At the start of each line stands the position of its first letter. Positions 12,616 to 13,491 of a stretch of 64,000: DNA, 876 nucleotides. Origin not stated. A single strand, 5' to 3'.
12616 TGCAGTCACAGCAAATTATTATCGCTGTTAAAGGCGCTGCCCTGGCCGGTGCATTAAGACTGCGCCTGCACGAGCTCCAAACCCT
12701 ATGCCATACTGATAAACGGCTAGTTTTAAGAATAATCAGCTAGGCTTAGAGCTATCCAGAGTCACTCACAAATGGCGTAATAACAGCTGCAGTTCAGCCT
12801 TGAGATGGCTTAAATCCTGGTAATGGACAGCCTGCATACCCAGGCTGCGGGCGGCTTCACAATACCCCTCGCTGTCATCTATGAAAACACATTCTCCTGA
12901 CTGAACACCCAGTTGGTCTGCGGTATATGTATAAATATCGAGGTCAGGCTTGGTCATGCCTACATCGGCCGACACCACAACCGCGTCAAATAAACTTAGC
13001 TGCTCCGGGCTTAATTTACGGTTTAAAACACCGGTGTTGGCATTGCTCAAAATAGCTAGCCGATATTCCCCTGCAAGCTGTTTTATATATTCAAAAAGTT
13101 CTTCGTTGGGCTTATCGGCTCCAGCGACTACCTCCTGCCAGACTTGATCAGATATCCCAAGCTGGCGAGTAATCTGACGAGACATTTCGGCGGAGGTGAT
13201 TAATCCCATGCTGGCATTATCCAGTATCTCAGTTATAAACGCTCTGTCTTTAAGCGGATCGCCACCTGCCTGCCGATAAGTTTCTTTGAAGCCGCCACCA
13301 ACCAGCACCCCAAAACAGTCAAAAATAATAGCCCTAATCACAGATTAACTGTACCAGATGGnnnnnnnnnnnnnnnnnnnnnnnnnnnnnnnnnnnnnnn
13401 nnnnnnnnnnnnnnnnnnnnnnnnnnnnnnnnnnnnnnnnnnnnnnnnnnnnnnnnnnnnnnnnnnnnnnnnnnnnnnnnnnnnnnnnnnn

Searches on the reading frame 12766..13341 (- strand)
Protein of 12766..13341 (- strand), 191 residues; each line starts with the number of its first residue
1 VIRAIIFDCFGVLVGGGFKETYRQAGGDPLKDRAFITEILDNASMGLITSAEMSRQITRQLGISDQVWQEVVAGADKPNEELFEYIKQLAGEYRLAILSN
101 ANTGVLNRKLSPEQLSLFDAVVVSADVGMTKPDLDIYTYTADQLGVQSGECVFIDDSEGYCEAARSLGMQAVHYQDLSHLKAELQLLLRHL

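Call 28: search_protein_families(library=pfam, proteins=[window:12766-13341:-], max_evalue=0.001)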
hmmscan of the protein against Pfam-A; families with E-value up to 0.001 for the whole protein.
window:12766-13341:- (191 aa): 2 families
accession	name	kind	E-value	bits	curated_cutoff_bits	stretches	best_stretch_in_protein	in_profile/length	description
PF00702.32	Hydrolase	-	3.9e-15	57.2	26.4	1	2-168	1-191/191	haloacid dehalogenase-like hydrolase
PF13419.12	HAD_2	-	1.2e-14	55.3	23.8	1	75-172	77-176/178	Haloacid dehalogenase-like hydrolase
